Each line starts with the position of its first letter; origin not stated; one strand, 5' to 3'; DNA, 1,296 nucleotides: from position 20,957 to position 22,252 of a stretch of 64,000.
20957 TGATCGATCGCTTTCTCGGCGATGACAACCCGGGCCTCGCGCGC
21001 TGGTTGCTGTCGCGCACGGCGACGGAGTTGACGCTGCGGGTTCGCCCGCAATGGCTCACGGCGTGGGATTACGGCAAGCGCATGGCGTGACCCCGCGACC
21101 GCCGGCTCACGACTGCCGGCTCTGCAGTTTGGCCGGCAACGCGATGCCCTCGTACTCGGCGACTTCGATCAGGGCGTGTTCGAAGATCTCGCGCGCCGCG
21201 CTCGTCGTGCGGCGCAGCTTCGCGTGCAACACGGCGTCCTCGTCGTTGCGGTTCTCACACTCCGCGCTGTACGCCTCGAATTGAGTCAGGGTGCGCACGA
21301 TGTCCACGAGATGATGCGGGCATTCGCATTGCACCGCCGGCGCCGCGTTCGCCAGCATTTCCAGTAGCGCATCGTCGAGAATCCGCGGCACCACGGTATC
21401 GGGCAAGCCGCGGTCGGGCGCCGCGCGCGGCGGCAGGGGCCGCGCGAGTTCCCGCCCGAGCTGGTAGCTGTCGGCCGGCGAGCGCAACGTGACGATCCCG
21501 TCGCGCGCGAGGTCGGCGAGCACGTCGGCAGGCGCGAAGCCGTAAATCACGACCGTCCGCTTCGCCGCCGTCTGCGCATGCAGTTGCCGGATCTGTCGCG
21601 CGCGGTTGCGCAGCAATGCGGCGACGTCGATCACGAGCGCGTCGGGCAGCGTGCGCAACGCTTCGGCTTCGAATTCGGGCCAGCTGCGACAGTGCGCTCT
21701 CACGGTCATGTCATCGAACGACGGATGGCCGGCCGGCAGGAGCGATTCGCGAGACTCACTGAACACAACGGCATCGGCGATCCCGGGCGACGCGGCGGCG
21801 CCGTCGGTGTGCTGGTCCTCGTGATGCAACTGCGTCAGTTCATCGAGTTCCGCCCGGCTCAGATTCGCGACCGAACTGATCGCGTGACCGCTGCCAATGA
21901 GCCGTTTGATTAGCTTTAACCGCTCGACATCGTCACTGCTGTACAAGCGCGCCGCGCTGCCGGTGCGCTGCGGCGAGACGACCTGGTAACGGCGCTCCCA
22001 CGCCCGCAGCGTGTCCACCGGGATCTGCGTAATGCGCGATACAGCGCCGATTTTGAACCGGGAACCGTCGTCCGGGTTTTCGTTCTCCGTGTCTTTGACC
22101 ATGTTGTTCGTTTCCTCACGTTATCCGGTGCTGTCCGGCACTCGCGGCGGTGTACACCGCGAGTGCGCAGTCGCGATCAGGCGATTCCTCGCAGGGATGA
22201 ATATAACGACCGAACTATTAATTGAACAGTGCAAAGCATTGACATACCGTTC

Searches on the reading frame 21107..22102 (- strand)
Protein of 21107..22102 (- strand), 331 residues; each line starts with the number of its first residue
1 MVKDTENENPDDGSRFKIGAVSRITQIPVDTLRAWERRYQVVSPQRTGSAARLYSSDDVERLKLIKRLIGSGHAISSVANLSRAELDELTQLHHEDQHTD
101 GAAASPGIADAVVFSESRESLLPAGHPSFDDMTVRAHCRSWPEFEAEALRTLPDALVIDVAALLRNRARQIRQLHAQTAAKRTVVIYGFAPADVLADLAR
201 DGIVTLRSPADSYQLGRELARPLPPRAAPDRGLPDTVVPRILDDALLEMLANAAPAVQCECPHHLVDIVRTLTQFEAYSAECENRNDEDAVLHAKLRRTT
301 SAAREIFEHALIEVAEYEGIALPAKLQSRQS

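Call 8: search_protein_families(library=pfam, proteins=[window:21107-22102:-], max_evalue=0.01)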
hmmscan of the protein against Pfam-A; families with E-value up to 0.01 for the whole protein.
window:21107-22102:- (331 aa): 2 families
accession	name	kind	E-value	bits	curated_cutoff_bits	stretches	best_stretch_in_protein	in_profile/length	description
PF13411.12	MerR_1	-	2.9e-16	59.8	21.6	1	16-83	1-67/69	MerR HTH family regulatory protein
PF00376.29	MerR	-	3.9e-08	33.4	28.2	1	17-54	1-38/38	MerR family regulatory protein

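Call 11: search_protein_families(library=ncbifam, proteins=[window:21107-22102:-], max_evalue=0.001)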
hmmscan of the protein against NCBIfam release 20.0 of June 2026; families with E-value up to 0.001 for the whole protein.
window:21107-22102:- (331 aa): 13 families
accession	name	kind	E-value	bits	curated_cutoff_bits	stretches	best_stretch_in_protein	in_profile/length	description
NF011617.0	PRK15043.1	equivalog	2.4e-12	46.7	417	1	16-96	4-84/243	HTH-type transcriptional regulator MlrA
NF052513.1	TransRegCarH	equivalog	4.2e-11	42.6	400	1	16-75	7-66/274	HTH-type transcriptional repressor CarH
NF047375.1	HeatShock_HspR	equivalog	2.2e-10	40.4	105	1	16-84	4-72/92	heat shock protein transcriptional repressor HspR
NF007069.0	PRK09514.1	equivalog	2.3e-08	34.1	143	1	16-89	2-75/141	Zn(2+)-responsive transcriptional regulator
TIGR02051.1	MerR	equivalog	2.5e-08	34.2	150.85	1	17-82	1-66/124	mercury resistance transcriptional regulator MerR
TIGR02047.1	CadR-PbrR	equivalog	1e-07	32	151.45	1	17-94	2-71/127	Cd(II)/Pb(II)-responsive transcriptional regulator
TIGR02043.1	ZntR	equivalog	1.7e-07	31.5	167.95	1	16-88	2-74/131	Zn(2+)-responsive transcriptional regulator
NF047377.1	heat_HspR_dupli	exception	2.5e-07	30.4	300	1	8-78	119-189/214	heat shock protein transcriptional repressor HspR, fused homodimer type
NF053740.1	TransRegTnrAGPos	equivalog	5.6e-05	23.3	140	1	16-72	13-68/108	hypothetical protein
NF050798.1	TF_FtsR_Actino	equivalog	0.0001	22.5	150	1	32-65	22-54/223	transcriptional regulator FtsR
TIGR02044.1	CueR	equivalog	0.0001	22.4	147.4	1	17-81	2-66/127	Cu(I)-responsive transcriptional regulator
NF010315.0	PRK13752.1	subfamily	0.00015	21.8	261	1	16-85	8-77/144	mercury resistance transcriptional regulator MerR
NF041849.1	trans_regNmlR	equivalog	0.00087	19.3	175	0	18-78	3-63/117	stress response transcriptional regulator NmlR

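Call 16: find_homologous_proteins(query=window:21107-22102:-, max_evalue=0.00001)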
Query window:21107-22102:- (331 aa): 172 proteins with E <= 0.00001 among 8000 candidates; the best 120 are listed.
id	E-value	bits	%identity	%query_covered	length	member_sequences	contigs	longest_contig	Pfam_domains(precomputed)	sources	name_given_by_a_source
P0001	2.9e-212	721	100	100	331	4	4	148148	PF00376.30,PF13411.13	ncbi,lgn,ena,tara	tara:strand:- start:2102 stop:3097 length:996 start_codon:yes stop_codon:yes gene_type:complete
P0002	3.6e-177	606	85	99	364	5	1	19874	PF00376.30,PF13411.13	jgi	jgi:DNA-binding transcriptional MerR regulator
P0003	1.7e-173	594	84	99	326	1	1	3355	PF00376.30,PF13411.13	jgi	jgi:DNA-binding transcriptional MerR regulator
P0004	3.0e-173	593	84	100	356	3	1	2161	PF00376.30,PF13411.13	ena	-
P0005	3.1e-173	593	84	99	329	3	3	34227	PF00376.30,PF13411.13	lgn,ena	-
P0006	7.7e-170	582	82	99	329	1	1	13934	PF00376.30,PF13411.13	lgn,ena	-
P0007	3.6e-129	448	69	95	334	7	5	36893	PF00376.30,PF13411.13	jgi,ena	jgi:DNA-binding transcriptional MerR regulator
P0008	8.0e-129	447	65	98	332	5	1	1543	PF00376.30,PF13411.13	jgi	-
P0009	2.8e-106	373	56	98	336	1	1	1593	PF00376.30,PF13411.13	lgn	-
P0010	1.9e-96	341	53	98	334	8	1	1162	PF00376.30,PF13411.13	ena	-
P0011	3.3e-95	337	54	98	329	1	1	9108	PF00376.30,PF13411.13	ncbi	ncbi:MAG: MerR family transcriptional regulator [Gammaproteobacteria bacterium]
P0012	6.8e-85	303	52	97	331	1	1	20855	PF00376.30,PF13411.13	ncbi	ncbi:MAG: MerR family transcriptional regulator [Pseudomonadota bacterium]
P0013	2.4e-84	301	50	95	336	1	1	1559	PF00376.30,PF13411.13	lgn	-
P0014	2.0e-83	298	49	99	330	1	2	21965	PF00376.30,PF13411.13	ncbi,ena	-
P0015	1.2e-80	289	50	92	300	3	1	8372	PF13411.13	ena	-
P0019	4.9e-79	284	51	93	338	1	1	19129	PF00376.30,PF13411.13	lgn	-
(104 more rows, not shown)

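Call 19: find_related_loci(query=A1, collection=genome_contigs, flank=6000)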
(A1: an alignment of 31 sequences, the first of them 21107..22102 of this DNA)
Query A1 (331 aa) in genome_contigs; peptide patterns used: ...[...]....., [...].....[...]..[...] (x = any residue, [..] = any of these).
600 stretches matched a pattern (row limit reached: there are more); 596 encode a relative of the query (tblastn E <= 1e-3); the best 80 are kept; 80 distinct loci.
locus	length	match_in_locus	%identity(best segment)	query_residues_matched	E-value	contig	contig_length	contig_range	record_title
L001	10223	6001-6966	40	9-320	4e-55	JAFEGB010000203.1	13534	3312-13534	MAG: Proteobacteria bacterium isolate SZAS TMP-80 LIN-319__203__length-13534, whole genome shotgun sequence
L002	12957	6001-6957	34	5-320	3e-52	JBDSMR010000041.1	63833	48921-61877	MAG: Usitatibacter sp. isolate cluster1_bin.398 k127_11691748, whole genome shotgun sequence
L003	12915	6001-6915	36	11-323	5e-51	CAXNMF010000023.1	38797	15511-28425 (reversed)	MAG: Burkholderiales bacterium isolate ME-04may21-LR-25 genome assembly, contig: ME-04may21-LR-C2243, whole genome shotg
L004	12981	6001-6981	37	15-325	4e-51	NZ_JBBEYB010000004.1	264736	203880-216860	Aquabacterium sp. G14 Scaffold4_1, whole genome shotgun sequence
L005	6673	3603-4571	35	7-320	1e-50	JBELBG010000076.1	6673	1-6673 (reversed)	MAG: Thiotrichaceae bacterium isolate REMEI003_ass_metaspades_bin.265 NODE_18275_length_6673_cov_4.299788, whole genome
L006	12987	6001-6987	34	1-322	1e-49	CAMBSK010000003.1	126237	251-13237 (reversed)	MAG: Bordetella parapertussis isolate AH-24oct19-43 genome assembly, contig: AH-24oct19-C135, whole genome shotgun seque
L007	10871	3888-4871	35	5-325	3e-49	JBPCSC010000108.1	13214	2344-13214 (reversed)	MAG: Methylococcaceae bacterium S1Ck117_615532_flag_0_multi_8.0000_len_13214, whole genome shotgun sequence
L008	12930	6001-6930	35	16-320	9e-49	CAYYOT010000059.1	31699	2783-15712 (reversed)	MAG TPA_asm: uncultured Myxococcales bacterium isolate SRP128890_co1_37 genome assembly, contig: NODE_2407_length_31699_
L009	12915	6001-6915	34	16-319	6e-48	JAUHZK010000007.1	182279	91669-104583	MAG: Gammaproteobacteria bacterium isolate 4_bin.30 NODE_90_length_182279_cov_4.019736, whole genome shotgun sequence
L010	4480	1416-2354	34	12-320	9e-48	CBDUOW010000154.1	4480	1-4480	MAG TPA_asm: uncultured Gammaproteobacteria bacterium isolate SRR22808129_concoct_108 genome assembly, contig: ERZ250434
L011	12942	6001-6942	35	15-324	5e-47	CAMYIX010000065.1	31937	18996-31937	MAG: uncultured Ectothiorhodospiraceae bacterium isolate ES_Gamma_052 genome assembly, contig: scaffold_541, whole genom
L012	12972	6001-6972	38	16-323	8e-46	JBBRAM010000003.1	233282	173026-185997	MAG: Burkholderiales bacterium isolate Co_metawrap_2294 Cmw_2294_k141_2806877_length_233282_cov_60.9979, whole genome sh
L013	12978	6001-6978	38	3-322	2e-45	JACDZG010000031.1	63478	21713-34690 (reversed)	MAG: Chromatiaceae bacterium isolate ppb02 NODE_42_length_63478_cov_265.092774, whole genome shotgun sequence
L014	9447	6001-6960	34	16-325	2e-45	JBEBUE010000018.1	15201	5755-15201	MAG: Herminiimonas sp. isolate T2.bin.203 NODE_13985_length_15201_cov_5.454972, whole genome shotgun sequence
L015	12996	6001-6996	36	6-320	3e-45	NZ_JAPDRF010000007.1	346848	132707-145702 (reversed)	Lentisalinibacter sediminis strain C23 scaffold7_size346819, whole genome shotgun sequence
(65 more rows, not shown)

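Call 22: find_encoding_contigs(protein=P0001, flank=3000, max_places=4)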
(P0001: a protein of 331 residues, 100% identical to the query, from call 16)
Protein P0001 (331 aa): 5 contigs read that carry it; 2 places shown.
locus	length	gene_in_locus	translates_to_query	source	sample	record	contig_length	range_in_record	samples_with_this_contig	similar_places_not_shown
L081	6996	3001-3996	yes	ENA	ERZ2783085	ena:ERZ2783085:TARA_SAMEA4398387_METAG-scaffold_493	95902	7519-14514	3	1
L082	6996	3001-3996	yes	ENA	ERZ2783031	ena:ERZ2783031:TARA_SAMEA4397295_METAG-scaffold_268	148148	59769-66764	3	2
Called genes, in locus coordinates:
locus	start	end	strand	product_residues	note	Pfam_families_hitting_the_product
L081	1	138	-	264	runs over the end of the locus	PF13489:Methyltransf_23, PF05401:NodS (weak), PF06325:PrmA (weak), PF02353:CMAS, PF08241:Methyltransf_11, PF08242:Methyltransf_12, PF13649:Methyltransf_25, PF13847:Methyltransf_31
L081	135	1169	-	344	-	PF01266:DAO, PF01593:Amino_oxidase (weak), PF07992:Pyr_redox_2 (weak), PF13450:NAD_binding_8, PF01593:Amino_oxidase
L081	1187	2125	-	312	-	PF04134:DCC1-like, PF03232:COQ7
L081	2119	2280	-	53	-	-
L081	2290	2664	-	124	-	PF01355:HIPIP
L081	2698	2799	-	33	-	-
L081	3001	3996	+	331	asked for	PF00376:MerR, PF13411:MerR_1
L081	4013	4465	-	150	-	PF01243:PNPOx_N (weak), PF12900:Pyridox_ox_2 (weak)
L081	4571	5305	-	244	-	PF00106:adh_short, PF08659:KR (weak), PF13561:adh_short_C2, PF23441:SDR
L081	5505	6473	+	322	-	-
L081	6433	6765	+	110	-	-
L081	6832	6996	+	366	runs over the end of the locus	PF01370:Epimerase (faint)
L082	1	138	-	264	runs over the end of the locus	PF13489:Methyltransf_23, PF05401:NodS (weak), PF06325:PrmA (weak), PF02353:CMAS, PF08241:Methyltransf_11, PF08242:Methyltransf_12, PF13649:Methyltransf_25, PF13847:Methyltransf_31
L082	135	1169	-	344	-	PF01266:DAO, PF01593:Amino_oxidase (weak), PF07992:Pyr_redox_2 (weak), PF13450:NAD_binding_8, PF01593:Amino_oxidase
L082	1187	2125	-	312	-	PF04134:DCC1-like, PF03232:COQ7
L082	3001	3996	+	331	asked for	PF00376:MerR, PF13411:MerR_1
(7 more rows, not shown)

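Call 23: find_encoding_contigs(protein=P0002, flank=6000, max_places=3)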
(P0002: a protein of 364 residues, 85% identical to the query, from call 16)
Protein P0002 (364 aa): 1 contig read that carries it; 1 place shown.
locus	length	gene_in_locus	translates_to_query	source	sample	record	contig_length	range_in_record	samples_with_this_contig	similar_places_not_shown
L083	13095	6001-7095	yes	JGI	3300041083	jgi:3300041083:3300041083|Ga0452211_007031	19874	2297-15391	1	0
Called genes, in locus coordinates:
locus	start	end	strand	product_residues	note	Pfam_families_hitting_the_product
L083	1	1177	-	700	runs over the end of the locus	PF05378:Hydant_A_N, PF01968:Hydantoinase_A, PF19278:Hydant_A_C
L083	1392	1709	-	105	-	-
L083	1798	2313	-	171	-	PF02469:Fasciclin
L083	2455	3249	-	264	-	PF13489:Methyltransf_23, PF05401:NodS (weak), PF06325:PrmA, PF02353:CMAS, PF08241:Methyltransf_11, PF08242:Methyltransf_12, PF13649:Methyltransf_25, PF13847:Methyltransf_31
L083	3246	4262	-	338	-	PF01593:Amino_oxidase (weak), PF13450:NAD_binding_8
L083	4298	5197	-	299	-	PF04134:DCC1-like, PF03232:COQ7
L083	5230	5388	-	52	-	-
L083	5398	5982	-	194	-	PF01355:HIPIP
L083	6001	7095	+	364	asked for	PF00376:MerR, PF13411:MerR_1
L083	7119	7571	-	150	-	PF01243:PNPOx_N, PF12900:Pyridox_ox_2 (weak)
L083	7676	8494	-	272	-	PF00106:adh_short, PF08659:KR (faint), PF13561:adh_short_C2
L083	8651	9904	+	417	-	PF01266:DAO (weak), PF07992:Pyr_redox_2 (faint), PF22607:FAD_binding-like, PF01494:FAD_binding_3 (weak)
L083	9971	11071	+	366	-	PF01370:Epimerase (faint)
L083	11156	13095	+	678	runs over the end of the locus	PF05378:Hydant_A_N, PF01968:Hydantoinase_A, PF19278:Hydant_A_C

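Call 24: find_encoding_contigs(protein=P0005, flank=6000, max_places=3)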
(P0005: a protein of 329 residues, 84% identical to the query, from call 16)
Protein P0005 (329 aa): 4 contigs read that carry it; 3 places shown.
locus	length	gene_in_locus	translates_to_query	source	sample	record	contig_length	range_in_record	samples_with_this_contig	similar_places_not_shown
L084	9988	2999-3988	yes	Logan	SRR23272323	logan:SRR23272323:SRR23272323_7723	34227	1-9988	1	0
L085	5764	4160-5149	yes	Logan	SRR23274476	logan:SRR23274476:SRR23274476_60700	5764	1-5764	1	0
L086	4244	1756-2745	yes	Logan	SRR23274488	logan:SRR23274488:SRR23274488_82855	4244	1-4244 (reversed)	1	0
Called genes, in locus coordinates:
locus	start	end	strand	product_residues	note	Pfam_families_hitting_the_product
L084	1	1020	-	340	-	?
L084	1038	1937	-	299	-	PF04134:DCC1-like, PF03232:COQ7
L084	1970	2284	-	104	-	-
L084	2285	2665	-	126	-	PF01355:HIPIP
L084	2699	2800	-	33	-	-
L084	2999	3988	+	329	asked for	PF00376:MerR, PF13411:MerR_1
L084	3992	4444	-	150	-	PF01243:PNPOx_N, PF12900:Pyridox_ox_2 (weak)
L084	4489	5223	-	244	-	PF00106:adh_short, PF13561:adh_short_C2, PF23441:SDR (weak)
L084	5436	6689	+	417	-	PF01266:DAO (faint), PF07992:Pyr_redox_2 (faint), PF01494:FAD_binding_3 (weak), PF22607:FAD_binding-like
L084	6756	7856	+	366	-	PF01370:Epimerase (faint)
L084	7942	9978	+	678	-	PF05378:Hydant_A_N, PF01968:Hydantoinase_A, PF19278:Hydant_A_C (weak)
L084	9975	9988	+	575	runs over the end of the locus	PF02538:Hydantoinase_B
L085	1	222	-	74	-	?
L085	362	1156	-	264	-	PF13489:Methyltransf_23, PF05401:NodS, PF06325:PrmA (weak), PF02353:CMAS, PF08241:Methyltransf_11, PF08242:Methyltransf_12, PF13649:Methyltransf_25, PF13847:Methyltransf_31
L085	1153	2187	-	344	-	PF00890:FAD_binding_2 (faint), PF01134:GIDA (faint), PF01266:DAO, PF01593:Amino_oxidase (weak), PF07992:Pyr_redox_2 (weak), PF13450:NAD_binding_8, PF01593:Amino_oxidase (weak)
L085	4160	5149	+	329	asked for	PF00376:MerR, PF13411:MerR_1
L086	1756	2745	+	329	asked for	PF00376:MerR, PF13411:MerR_1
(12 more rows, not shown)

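Call 25: find_encoding_contigs(protein=P0007, flank=6000, max_places=3)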
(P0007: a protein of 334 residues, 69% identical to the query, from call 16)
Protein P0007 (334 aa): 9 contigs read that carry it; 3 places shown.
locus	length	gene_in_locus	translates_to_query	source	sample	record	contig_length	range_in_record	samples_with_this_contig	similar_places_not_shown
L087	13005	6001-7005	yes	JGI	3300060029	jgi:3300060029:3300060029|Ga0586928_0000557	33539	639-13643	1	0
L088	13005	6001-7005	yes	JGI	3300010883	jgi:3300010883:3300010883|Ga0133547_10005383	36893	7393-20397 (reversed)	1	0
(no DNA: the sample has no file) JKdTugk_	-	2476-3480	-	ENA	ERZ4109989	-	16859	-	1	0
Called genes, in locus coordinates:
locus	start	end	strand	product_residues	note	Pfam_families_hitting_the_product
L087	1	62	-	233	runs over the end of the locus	?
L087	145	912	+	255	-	PF00106:adh_short, PF08659:KR (weak), PF13561:adh_short_C2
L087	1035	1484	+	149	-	PF01243:PNPOx_N, PF12900:Pyridox_ox_2 (weak)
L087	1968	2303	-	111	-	-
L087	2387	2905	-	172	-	PF02469:Fasciclin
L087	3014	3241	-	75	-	-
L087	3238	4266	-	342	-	PF01266:DAO, PF01593:Amino_oxidase (weak), PF07992:Pyr_redox_2 (weak), PF12831:FAD_oxidored, PF13450:NAD_binding_8, PF13454:NAD_binding_9 (weak), PF01593:Amino_oxidase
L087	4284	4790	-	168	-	PF03232:COQ7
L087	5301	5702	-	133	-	PF01355:HIPIP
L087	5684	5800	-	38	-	-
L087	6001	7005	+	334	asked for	PF00376:MerR, PF13411:MerR_1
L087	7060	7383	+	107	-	-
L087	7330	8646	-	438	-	PF13347:MFS_2, PF07690:MFS_1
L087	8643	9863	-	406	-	PF02353:CMAS, PF13489:Methyltransf_23, PF13847:Methyltransf_31 (weak), PF08241:Methyltransf_11, PF08242:Methyltransf_12, PF13649:Methyltransf_25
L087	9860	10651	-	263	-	PF07103:DUF1365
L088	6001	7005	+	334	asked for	PF00376:MerR, PF13411:MerR_1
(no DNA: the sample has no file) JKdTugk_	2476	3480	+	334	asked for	PF00376:MerR, PF13411:MerR_1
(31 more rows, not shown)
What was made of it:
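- The 69%-identical relative lies beside a cfa-DUF1365-amine oxidase cluster and an ECF sigma/ChrR pair (call 25).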

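Call 32: search_solved_structures(query=A2, max_evalue=1)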
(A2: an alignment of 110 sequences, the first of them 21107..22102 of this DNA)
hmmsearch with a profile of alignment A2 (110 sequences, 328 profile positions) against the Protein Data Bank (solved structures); distinct sequences matched with E-value up to 1: 65 (the best 60 are shown).
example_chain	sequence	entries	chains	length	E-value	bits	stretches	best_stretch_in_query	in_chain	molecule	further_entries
5c8d_A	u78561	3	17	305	1.4e-15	61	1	8-70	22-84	Light-dependent transcriptional regulator CarH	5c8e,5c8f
3whp_A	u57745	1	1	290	1.6e-15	60.7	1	9-70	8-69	Probable transcriptional regulator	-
2jml_A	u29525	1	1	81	3e-14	56.6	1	10-79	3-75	DNA BINDING DOMAIN/TRANSCRIPTIONAL REGULATOR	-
7tea_B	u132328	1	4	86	9.8e-11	45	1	8-77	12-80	Glutamine synthetase repressor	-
7tec_A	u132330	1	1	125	3.2e-09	40.1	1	1-94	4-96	HTH-type transcriptional regulator GlnR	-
4r4e_B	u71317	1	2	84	4e-09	39.7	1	6-75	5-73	HTH-type transcriptional regulator GlnR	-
4ua1_A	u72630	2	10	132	5.4e-09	39.3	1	12-76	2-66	Regulatory protein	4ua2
6jgf_A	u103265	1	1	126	3.3e-07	33.4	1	14-64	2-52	CadR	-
4r24_B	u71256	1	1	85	3.4e-07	33.4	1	9-76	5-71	HTH-type transcriptional regulator TnrA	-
5crl_A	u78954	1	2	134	3.7e-07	33.3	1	9-98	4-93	Mercuric resistance operon regulatory protein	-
4r22_B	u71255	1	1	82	3.9e-07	33.2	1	9-75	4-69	HTH-type transcriptional regulator TnrA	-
6jgv_A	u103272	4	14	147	4.2e-07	33.1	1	14-64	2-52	CadR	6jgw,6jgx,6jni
6jyw_A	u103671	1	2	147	4.3e-07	33.1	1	14-64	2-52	CadR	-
6ldi_G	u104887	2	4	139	3.3e-06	30.2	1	13-66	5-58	HTH-type transcriptional regulator CueR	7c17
4wls_A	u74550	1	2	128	4.3e-06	29.8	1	14-65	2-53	HTH-type transcriptional regulator CueR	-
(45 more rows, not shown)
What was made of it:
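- On LitR/CarH family (MerR-type light-response repressors), in the broad sense: The best PDB sequence hits are CarH 5c8d (1.4e-15), LitR 3whp (1.6e-15) and CarA 2jml (3e-14) (call 32).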

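Call 42: find_encoding_contigs(protein=P0011, flank=5000, max_places=1)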
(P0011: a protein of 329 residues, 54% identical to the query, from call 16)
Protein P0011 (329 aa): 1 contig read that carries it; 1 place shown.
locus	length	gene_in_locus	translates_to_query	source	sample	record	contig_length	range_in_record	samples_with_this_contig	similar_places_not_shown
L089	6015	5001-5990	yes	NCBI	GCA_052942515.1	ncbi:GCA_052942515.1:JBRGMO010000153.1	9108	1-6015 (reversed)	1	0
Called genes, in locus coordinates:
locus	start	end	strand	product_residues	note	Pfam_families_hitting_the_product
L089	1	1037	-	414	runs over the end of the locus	PF03441:FAD_binding_7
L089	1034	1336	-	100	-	PF00903:Glyoxalase (faint)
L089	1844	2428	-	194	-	PF12766:Pyridox_oxase_2, PF01243:PNPOx_N, PF16242:Pyrid_ox_like (faint)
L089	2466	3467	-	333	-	PF01266:DAO (weak), PF01593:Amino_oxidase, PF07992:Pyr_redox_2 (weak), PF13450:NAD_binding_8, PF01593:Amino_oxidase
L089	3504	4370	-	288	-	PF04134:DCC1-like, PF03232:COQ7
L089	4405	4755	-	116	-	PF01355:HIPIP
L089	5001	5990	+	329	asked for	PF00376:MerR, PF13411:MerR_1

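Call 43: find_encoding_contigs(protein=P0012, flank=5000, max_places=1)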
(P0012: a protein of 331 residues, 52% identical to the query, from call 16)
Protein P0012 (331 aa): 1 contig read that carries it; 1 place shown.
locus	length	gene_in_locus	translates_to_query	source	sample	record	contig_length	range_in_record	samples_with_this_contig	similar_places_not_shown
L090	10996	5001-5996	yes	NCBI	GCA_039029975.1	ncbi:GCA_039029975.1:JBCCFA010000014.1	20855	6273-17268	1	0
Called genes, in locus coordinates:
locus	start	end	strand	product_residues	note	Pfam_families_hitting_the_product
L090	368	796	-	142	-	PF02469:Fasciclin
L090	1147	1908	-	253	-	PF13489:Methyltransf_23, PF02353:CMAS, PF13649:Methyltransf_25, PF13847:Methyltransf_31, PF08241:Methyltransf_11, PF08242:Methyltransf_12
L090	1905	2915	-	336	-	PF00890:FAD_binding_2 (weak), PF01266:DAO, PF01593:Amino_oxidase, PF07992:Pyr_redox_2, PF12831:FAD_oxidored (weak), PF13450:NAD_binding_8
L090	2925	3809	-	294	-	PF04134:DCC1-like, PF03232:COQ7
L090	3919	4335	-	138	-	-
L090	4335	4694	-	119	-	-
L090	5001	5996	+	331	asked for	PF00376:MerR (weak), PF13411:MerR_1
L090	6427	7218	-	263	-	PF00106:adh_short, PF08659:KR, PF13561:adh_short_C2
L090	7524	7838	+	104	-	-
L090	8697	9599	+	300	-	PF03781:FGE-sulfatase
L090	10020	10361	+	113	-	-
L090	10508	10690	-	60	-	-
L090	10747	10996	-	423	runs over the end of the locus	PF03441:FAD_binding_7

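Call 44: find_encoding_contigs(protein=P0014, flank=5000, max_places=1)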
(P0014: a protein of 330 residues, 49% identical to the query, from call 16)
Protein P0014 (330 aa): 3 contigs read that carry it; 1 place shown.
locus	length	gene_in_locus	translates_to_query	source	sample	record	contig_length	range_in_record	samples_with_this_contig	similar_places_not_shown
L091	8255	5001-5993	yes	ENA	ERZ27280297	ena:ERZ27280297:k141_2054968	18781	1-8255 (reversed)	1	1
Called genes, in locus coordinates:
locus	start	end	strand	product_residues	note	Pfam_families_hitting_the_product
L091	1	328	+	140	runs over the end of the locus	PF01638:HxlR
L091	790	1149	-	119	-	-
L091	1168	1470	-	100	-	PF09907:HigB_toxin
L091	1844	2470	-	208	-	PF00589:Phage_integrase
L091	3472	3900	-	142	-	PF12915:DUF3833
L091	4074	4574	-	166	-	PF04248:NTP_transf_9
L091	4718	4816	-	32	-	-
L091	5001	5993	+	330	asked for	PF00376:MerR (weak), PF13411:MerR_1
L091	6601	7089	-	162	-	PF01243:PNPOx_N (weak)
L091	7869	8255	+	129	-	?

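Call 45: find_encoding_contigs(protein=P0019, flank=5000, max_places=1)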
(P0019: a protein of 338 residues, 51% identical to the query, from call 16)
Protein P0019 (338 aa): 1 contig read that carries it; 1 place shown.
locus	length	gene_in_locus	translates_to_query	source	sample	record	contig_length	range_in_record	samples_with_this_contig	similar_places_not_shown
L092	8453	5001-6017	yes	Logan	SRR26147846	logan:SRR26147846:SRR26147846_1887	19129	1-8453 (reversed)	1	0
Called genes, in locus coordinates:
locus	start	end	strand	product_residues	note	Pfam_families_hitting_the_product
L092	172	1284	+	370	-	PF01734:Patatin, PF12536:DUF3734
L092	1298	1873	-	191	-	PF12766:Pyridox_oxase_2, PF01243:PNPOx_N (weak)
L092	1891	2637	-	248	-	PF13489:Methyltransf_23, PF01209:Ubie_methyltran, PF02353:CMAS, PF06325:PrmA, PF13649:Methyltransf_25, PF13847:Methyltransf_31, PF08241:Methyltransf_11, PF08242:Methyltransf_12, +2 more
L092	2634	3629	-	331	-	PF01266:DAO (faint), PF01593:Amino_oxidase (weak), PF07992:Pyr_redox_2 (weak), PF13450:NAD_binding_8, PF13454:NAD_binding_9 (faint), PF01593:Amino_oxidase (weak)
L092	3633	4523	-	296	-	PF04134:DCC1-like, PF03232:COQ7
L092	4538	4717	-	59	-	-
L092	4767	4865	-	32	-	-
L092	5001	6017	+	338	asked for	PF00376:MerR, PF13411:MerR_1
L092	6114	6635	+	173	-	PF02469:Fasciclin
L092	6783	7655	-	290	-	PF00892:EamA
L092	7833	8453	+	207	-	?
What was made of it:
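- The regulator gene lies directly divergent to this promoter in all close relatives (calls 22-25, 42-45).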
